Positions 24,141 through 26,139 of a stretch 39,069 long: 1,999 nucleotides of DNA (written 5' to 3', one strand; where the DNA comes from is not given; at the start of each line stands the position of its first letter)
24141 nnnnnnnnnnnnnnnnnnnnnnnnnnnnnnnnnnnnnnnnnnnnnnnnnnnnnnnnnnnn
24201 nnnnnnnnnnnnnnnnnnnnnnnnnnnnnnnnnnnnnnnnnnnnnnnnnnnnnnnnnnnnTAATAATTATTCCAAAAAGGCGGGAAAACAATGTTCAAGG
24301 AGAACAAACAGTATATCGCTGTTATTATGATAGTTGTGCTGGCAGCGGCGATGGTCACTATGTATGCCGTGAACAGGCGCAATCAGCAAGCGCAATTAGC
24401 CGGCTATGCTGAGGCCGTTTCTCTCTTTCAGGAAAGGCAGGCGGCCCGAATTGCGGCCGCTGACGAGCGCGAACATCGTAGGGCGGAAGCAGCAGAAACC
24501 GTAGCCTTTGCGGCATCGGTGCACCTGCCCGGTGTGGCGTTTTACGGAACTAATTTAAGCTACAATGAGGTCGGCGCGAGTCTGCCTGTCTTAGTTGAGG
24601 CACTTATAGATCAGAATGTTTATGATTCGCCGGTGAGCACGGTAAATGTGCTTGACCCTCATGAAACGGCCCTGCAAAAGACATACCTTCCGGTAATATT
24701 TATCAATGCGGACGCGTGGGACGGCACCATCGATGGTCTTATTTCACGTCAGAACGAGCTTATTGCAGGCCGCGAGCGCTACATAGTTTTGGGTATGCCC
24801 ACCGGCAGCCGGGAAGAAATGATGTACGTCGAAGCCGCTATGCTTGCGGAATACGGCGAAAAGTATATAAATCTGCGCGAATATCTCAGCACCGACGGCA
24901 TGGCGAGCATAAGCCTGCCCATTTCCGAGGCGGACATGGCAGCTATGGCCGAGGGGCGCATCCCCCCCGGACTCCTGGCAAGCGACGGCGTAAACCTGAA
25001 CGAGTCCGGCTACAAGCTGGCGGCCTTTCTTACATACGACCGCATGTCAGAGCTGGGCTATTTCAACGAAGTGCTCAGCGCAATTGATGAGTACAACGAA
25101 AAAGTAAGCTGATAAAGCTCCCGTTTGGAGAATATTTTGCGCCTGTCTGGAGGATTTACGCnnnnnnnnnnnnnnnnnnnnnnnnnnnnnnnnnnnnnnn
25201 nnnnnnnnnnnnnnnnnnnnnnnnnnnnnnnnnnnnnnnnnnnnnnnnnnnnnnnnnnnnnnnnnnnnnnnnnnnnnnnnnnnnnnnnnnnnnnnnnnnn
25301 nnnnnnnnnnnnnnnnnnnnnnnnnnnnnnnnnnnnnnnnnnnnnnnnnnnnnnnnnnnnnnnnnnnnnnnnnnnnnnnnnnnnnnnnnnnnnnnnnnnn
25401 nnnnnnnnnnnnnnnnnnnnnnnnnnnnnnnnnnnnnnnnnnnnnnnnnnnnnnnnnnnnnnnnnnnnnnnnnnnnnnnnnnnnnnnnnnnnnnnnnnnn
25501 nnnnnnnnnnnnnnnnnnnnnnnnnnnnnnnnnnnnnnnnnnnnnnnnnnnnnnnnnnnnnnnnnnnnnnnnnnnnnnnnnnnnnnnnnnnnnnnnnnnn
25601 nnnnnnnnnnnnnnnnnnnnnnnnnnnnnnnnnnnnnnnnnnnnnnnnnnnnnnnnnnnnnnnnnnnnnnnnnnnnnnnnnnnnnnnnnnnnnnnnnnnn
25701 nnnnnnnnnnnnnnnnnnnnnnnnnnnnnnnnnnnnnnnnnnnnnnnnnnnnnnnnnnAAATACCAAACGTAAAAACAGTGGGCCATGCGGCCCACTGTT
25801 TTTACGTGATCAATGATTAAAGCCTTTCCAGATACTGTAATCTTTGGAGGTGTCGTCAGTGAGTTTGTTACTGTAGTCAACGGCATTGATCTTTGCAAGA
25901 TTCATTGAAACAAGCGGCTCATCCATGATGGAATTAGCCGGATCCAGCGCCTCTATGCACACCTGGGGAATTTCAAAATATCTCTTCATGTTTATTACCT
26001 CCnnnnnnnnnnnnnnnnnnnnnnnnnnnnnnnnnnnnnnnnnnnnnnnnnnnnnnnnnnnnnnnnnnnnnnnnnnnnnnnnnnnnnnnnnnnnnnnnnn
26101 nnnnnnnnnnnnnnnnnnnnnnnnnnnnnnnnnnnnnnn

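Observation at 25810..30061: Cassette copy 2: same frame architecture carrying a PI-PLC-like cargo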

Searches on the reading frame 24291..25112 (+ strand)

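Call 10: search_protein_families(library=pfam, proteins=[window:24291-25112:+], max_evalue=0.001)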
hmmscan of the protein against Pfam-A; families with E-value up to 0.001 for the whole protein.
window:24291-25112:+ (273 aa): 0 families

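Call 11: search_protein_families(library=ncbifam, proteins=[window:24291-25112:+], max_evalue=0.1)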
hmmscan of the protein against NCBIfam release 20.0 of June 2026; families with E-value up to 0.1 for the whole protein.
window:24291-25112:+ (273 aa): 0 families

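Call 100: search_protein_families(library=pfam, proteins=[window:24291-25112:+], max_evalue=0.05)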
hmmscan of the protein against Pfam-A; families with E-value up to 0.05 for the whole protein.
window:24291-25112:+ (273 aa): 1 family
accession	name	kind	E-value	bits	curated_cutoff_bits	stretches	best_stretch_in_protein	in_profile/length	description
PF09973.14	DUF2208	-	0.04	14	24.3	0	7-63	22-81/231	Predicted membrane protein (DUF2208)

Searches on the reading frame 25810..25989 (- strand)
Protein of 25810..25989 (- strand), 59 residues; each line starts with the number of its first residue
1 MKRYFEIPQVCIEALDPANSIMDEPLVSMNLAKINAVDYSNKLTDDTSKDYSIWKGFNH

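Call 8: search_protein_families(library=pfam, proteins=[window:25810-25989:-], max_evalue=0.1)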
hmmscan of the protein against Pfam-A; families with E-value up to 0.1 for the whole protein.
window:25810-25989:- (59 aa): 0 families

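Call 11: search_protein_families(library=ncbifam, proteins=[window:25810-25989:-], max_evalue=0.1)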
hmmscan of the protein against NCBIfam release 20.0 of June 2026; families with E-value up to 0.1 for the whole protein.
window:25810-25989:- (59 aa): 0 families

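Call 80: search_protein_families(library=pfam, alignment_id=A8, max_evalue=10)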
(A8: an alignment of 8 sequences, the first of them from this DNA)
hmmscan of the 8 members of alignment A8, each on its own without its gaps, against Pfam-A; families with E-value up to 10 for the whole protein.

A. member 1, seq(59 aa): 0 families

B. families by the number of members that match (of 8 scanned): 0 families
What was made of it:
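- On ComX pheromone (PF05952): No Pfam hit at E<=10 (call 80).
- On WXG100 / ESAT-6: No Pfam hit (calls 8, 80).
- Closest known: ComX competence pheromone precursor of Bacillus. Different: No ComX Pfam hit (call 80).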
